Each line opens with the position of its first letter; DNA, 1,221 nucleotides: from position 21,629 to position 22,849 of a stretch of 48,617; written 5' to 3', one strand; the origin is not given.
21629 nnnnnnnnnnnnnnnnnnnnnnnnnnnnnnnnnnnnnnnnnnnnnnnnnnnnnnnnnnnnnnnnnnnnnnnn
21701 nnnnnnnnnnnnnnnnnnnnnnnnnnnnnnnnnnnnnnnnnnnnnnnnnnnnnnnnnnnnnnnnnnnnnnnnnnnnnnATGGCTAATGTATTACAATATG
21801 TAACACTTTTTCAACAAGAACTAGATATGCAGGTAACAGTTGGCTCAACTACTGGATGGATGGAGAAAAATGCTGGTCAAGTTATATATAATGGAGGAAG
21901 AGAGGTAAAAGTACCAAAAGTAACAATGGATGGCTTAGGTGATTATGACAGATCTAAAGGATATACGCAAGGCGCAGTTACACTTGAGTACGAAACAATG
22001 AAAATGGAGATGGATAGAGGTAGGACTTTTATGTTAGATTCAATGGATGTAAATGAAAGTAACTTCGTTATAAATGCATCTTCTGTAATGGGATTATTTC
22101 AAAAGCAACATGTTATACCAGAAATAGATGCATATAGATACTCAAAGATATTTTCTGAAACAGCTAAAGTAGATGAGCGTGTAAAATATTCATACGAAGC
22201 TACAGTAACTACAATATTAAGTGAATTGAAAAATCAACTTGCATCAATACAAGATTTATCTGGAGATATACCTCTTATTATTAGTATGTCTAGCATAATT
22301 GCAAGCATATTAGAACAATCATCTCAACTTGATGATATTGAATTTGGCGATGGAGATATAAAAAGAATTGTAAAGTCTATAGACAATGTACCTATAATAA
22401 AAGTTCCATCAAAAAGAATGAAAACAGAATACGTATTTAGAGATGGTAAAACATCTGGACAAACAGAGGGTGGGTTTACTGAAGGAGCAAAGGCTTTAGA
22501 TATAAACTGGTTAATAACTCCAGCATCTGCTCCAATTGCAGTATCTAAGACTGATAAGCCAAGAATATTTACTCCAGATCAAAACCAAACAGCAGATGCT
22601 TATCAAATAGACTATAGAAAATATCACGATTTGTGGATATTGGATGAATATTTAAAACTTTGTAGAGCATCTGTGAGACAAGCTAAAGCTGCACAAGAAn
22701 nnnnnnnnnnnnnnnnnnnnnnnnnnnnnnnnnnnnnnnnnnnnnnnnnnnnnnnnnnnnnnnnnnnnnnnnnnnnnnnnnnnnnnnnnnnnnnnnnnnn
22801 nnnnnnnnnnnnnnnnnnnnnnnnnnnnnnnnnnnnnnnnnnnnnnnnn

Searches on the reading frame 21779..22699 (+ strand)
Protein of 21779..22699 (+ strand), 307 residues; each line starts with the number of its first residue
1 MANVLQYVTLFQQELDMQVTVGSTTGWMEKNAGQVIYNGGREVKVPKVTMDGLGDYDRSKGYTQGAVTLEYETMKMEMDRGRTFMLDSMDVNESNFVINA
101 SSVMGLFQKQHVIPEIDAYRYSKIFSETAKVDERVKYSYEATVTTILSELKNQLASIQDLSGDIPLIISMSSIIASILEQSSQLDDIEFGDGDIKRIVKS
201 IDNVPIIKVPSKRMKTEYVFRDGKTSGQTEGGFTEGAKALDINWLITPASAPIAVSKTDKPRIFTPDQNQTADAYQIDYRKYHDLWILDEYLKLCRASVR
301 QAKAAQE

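Call 11: search_protein_families(library=pfam, proteins=[window:21779-22699:+], max_evalue=0.001)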
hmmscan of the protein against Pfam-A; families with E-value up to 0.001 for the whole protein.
window:21779-22699:+ (307 aa): 0 families

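Call 12: search_dna_similar(query=window:21779-22699:+, collection=phages, mode=protein, max_rows=15)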
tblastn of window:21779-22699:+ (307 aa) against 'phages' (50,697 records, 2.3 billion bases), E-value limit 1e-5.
Records with a match: 87; places in all: 87; records where one place covers at least 80% of the query: 70.
Best place of each record, by identity: 80-90% 2; <60% 85.
By first word of the organism name: Streptococcus 22; Clostridium 13; Listeria 13; Bacillus 10; Clostridioides 7; Bacteriophage 4; Stenotrophomonas 3; Lactococcus 2; Caudoviricetes 2; Lactobacillus 2; and 7 more.
By host as written in the record: - 15; Listeria monocytogenes 10; Clostridium difficile 5; Listeria 3; Stenotrophomonas maltophilia 2; Streptococcus pneumoniae 16A/1 2; Lactococcus lactis SMQ-388 2; Clostridium perfringens 5147-97 2; and 39 more.
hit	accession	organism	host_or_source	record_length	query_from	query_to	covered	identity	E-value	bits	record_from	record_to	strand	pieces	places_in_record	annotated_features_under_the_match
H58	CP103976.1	Clostridioides phage HGP05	Clostridioides difficile HGP05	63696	1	307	100%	85.7%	1e-171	532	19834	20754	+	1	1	record has no annotation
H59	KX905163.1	Clostridioides phage phiSemix9P1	Clostridioides difficile Semix9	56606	1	307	100%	85.3%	5e-171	530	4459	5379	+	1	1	putative capsid protein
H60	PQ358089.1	Stenotrophomonas phage TPWB-10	Stenotrophomonas sp.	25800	1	302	98%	48.4%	4e-83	278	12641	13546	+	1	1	major head protein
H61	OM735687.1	Stenotrophomonas phage vB_SmeS_BUCT702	Stenotrophomonas maltophilia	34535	1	287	93%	50.2%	2e-83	279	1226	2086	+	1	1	hypothetical protein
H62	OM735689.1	Stenotrophomonas phage vB_SmeS_BUCT704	Stenotrophomonas maltophilia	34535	1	287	93%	50.2%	2e-83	279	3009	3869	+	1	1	hypothetical protein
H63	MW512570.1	Clostridioides phage CD1801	Clostridioides difficile CD1801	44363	1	303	99%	44.3%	4e-77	261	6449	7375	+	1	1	capsid protein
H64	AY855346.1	Clostridium phage phi CD119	-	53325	1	303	99%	44.3%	4e-77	261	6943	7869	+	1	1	putative capsid protein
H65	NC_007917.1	Clostridium phage phi CD119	Clostridium difficile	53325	1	303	99%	44.3%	4e-77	261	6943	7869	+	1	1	major head protein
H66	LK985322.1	Clostridium phage phiCDHM19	-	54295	1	303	99%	44.3%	4e-77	261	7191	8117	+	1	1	phiCDHM19_gp9: putative capsid protein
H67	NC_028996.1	Clostridium phage phiCDHM19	-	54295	1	303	99%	44.3%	4e-77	261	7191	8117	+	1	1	phiCDHM19_gp9: major head protein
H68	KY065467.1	Streptococcus phage IPP26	Streptococcus pneumoniae 43/3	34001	1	287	93%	46.3%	3e-76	258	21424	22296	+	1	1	major capsid protein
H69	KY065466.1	Streptococcus phage IPP25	Streptococcus pneumoniae 16A/1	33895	1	287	93%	45.9%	7e-73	249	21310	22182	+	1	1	major capsid protein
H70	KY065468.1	Streptococcus phage IPP27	Streptococcus pneumoniae 35B/2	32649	1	287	93%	45.1%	5e-76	258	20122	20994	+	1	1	major capsid protein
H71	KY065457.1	Streptococcus phage IPP16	Streptococcus pneumoniae 48/2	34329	1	287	93%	45.1%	2e-75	256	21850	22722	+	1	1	major capsid protein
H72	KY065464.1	Streptococcus phage IPP23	Streptococcus pneumoniae 20/4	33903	1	287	93%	44.5%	1e-72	248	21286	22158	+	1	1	major capsid protein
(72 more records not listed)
